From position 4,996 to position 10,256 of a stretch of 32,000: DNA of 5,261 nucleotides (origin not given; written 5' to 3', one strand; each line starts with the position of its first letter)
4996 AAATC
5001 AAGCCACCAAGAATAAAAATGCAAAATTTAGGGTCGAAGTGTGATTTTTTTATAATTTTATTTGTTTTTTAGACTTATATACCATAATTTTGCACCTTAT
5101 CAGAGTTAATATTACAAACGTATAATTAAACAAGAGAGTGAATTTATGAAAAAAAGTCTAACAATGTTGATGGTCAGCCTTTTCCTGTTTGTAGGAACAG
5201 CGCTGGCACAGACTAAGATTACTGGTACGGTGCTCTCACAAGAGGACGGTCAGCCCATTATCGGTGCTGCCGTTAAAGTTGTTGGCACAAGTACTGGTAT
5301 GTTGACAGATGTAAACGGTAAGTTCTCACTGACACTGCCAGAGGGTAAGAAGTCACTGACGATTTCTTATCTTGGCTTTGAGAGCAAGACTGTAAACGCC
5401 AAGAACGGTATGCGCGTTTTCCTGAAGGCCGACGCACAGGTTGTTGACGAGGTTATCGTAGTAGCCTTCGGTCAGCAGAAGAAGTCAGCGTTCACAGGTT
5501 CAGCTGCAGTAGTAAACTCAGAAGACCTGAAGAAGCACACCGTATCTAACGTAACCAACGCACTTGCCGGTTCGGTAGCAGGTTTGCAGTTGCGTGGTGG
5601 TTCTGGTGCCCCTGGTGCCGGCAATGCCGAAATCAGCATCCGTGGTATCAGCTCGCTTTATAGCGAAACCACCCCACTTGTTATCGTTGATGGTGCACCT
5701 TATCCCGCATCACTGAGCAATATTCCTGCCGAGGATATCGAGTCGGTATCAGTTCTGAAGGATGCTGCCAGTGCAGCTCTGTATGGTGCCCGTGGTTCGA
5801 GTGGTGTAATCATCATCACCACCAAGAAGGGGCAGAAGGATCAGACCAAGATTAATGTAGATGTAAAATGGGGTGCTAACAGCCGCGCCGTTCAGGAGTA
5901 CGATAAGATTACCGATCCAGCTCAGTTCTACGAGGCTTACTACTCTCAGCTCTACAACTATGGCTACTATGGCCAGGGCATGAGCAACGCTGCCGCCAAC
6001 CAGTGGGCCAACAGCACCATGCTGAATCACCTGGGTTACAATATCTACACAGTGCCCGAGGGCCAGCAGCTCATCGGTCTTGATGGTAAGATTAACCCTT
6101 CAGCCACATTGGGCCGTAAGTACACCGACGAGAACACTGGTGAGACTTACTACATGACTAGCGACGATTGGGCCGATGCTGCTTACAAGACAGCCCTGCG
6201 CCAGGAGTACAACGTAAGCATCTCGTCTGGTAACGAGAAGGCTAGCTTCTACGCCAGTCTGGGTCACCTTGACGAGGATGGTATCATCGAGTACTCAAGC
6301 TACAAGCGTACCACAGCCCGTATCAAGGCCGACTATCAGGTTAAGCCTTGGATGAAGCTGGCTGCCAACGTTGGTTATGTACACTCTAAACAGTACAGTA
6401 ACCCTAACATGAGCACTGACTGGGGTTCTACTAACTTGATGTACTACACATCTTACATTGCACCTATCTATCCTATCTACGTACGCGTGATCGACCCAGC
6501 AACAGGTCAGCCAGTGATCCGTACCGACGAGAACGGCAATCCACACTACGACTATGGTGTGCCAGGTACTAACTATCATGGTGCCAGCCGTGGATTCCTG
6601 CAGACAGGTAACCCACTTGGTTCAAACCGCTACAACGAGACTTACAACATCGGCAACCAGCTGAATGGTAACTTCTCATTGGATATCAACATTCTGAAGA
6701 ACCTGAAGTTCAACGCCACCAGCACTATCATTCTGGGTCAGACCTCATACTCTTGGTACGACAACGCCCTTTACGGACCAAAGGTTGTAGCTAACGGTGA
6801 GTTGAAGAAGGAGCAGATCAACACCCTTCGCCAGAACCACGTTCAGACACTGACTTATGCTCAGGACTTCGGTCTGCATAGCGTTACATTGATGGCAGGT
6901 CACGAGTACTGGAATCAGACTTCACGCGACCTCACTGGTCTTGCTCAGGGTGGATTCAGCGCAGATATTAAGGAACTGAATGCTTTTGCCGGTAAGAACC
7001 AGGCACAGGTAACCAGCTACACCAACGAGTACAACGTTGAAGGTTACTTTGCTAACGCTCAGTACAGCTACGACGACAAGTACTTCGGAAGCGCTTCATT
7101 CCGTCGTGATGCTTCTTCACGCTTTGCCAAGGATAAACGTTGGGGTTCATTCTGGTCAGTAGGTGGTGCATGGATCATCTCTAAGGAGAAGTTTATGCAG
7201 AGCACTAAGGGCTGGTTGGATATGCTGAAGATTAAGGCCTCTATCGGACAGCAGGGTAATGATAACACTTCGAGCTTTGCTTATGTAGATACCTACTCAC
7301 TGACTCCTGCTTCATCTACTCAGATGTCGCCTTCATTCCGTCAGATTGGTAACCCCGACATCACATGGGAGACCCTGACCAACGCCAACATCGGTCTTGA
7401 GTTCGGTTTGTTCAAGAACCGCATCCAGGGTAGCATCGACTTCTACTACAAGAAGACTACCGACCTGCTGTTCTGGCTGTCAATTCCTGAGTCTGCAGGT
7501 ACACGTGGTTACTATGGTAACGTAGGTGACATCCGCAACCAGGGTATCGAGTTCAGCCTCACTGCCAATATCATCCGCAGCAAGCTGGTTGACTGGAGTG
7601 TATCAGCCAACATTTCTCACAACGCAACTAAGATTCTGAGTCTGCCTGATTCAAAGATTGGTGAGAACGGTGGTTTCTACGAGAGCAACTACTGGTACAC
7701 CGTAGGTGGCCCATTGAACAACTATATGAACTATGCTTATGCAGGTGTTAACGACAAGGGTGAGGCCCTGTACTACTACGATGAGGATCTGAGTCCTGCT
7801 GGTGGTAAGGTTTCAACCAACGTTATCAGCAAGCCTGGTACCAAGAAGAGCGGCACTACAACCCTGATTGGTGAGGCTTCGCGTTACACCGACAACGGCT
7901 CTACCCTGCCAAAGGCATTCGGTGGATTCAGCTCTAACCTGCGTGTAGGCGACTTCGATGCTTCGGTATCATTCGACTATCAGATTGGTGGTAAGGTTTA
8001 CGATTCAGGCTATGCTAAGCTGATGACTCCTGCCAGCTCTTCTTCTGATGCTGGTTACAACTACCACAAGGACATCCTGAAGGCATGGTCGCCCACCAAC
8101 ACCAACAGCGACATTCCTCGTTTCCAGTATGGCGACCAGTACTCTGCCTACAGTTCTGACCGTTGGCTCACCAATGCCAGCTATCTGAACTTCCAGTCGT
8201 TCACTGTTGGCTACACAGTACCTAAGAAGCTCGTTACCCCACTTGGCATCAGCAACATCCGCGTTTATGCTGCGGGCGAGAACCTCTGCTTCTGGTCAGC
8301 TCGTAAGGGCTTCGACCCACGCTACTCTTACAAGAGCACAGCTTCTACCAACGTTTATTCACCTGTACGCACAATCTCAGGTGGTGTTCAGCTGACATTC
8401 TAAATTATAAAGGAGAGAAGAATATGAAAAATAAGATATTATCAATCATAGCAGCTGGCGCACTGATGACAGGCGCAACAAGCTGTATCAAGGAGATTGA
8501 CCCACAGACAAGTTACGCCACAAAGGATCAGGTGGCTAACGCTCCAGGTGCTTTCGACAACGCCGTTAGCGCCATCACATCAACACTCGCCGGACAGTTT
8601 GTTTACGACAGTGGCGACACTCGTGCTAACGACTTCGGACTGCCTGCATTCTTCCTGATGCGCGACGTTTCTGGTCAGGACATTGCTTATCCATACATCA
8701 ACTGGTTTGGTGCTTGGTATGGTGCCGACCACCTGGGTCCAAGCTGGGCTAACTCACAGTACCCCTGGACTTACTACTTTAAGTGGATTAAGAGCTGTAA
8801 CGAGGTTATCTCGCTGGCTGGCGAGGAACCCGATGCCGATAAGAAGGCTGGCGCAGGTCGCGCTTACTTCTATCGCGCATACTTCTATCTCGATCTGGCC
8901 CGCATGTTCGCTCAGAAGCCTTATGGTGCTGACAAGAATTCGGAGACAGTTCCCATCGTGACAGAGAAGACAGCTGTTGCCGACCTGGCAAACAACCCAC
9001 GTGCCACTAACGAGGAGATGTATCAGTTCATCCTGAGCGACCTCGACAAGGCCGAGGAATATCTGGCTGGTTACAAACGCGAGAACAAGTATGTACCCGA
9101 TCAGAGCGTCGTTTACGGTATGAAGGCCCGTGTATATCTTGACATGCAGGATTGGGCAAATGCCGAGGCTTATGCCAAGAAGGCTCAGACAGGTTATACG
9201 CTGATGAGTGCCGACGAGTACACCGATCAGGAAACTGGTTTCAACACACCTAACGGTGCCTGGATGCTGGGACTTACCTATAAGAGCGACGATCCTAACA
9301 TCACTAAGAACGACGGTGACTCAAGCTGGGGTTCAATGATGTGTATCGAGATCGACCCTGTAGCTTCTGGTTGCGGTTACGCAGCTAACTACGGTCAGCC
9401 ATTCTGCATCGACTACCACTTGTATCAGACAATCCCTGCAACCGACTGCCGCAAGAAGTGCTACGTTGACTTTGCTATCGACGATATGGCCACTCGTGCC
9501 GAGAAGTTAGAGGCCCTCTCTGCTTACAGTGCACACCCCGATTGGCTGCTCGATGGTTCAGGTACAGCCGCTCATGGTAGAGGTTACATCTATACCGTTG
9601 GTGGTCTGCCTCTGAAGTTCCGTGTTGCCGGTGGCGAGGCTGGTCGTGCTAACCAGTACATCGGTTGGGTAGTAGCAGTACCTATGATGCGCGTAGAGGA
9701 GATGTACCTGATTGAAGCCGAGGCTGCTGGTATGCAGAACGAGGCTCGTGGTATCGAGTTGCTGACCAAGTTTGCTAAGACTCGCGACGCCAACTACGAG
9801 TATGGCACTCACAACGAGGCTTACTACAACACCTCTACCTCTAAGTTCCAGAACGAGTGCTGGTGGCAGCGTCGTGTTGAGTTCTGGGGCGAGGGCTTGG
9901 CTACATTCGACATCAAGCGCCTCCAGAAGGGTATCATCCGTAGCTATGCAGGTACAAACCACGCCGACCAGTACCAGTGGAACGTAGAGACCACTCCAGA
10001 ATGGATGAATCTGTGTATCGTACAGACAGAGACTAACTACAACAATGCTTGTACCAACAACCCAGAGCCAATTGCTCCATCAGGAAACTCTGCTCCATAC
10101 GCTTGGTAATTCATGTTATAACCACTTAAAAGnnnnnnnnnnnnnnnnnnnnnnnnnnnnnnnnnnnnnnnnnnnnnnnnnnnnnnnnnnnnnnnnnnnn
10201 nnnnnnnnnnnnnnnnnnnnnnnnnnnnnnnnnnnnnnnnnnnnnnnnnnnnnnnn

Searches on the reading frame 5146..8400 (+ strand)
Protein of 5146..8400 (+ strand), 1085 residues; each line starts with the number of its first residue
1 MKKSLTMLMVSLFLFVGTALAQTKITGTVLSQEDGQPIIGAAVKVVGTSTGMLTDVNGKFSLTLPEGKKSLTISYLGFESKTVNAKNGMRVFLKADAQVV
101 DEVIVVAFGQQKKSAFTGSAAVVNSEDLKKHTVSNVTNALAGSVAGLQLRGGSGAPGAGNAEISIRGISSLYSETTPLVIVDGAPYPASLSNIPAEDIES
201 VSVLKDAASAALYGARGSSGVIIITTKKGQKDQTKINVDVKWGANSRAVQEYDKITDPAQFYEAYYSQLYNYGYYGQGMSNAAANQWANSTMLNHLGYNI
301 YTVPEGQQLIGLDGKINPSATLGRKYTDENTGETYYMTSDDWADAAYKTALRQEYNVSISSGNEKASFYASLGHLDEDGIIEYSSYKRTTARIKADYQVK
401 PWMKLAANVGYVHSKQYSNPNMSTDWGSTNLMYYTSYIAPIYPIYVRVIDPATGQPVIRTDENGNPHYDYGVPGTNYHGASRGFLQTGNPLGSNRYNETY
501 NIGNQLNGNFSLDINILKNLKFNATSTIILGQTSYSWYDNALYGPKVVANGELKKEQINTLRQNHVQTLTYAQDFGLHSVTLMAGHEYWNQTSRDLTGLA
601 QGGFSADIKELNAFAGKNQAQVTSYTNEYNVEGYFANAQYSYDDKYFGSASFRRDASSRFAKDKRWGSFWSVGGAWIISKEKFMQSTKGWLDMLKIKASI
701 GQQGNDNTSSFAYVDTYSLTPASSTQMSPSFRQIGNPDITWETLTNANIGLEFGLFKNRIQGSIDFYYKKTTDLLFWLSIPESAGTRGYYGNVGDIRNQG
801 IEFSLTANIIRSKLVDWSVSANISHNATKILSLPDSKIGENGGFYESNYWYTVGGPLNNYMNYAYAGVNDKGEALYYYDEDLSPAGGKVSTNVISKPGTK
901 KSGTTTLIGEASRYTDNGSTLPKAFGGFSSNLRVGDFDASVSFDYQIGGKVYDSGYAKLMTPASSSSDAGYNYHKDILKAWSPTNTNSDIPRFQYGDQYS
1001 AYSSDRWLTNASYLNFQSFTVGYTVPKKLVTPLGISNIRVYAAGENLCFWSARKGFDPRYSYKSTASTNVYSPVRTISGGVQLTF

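Call 65: search_protein_families(library=pfam, proteins=[window:5146-8400:+], max_evalue=0.001)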
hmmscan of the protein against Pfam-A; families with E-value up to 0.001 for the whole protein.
window:5146-8400:+ (1085 aa): 5 families
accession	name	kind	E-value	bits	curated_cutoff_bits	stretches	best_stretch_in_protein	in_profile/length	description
PF07715.20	Plug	-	1.5e-20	74.1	23.9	1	114-221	3-107/107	TonB-dependent Receptor Plug Domain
PF13715.12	CarbopepD_reg_2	-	2.1e-17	63.3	32.2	1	25-105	1-88/88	CarboxypepD_reg-like domain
PF00593.30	TonB_dep_Rec_b-barrel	-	2.2e-15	57.9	27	1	462-1047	22-436/436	TonB dependent receptor-like, beta-barrel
PF13620.12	CarboxypepD_reg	-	6.5e-13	49.3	32.3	1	25-83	2-64/82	Carboxypeptidase regulatory-like domain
PF15976.11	CooC_C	-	4.3e-05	23.9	29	0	22-76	15-67/93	CS1-pili formation C-terminal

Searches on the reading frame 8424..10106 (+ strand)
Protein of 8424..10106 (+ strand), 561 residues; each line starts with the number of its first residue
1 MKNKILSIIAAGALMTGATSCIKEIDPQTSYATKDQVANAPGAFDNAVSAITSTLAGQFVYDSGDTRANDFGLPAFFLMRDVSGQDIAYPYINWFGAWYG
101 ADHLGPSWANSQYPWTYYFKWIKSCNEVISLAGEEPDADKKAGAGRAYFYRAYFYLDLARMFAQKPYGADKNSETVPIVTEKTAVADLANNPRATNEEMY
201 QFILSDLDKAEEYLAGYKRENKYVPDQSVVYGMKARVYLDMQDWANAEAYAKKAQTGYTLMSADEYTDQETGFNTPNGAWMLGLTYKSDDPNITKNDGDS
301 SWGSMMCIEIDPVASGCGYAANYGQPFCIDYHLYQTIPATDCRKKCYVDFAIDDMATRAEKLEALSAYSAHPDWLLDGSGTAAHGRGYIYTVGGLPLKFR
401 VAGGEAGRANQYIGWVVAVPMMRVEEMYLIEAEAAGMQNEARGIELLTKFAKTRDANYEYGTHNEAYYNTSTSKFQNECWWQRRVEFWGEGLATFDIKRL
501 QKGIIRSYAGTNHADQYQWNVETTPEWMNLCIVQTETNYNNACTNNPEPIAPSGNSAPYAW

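Call 65: search_protein_families(library=pfam, proteins=[window:8424-10106:+], max_evalue=0.001)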
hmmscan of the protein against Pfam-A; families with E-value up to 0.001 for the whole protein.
window:8424-10106:+ (561 aa): 2 families
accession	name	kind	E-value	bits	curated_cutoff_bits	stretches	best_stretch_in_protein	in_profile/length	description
PF14322.12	SusD-like_3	-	2.6e-17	64.1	27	1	111-239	74-191/191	Starch-binding associating with outer membrane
PF07980.17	SusD_RagB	-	2e-08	34.7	23.1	1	391-547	130-295/297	SusD family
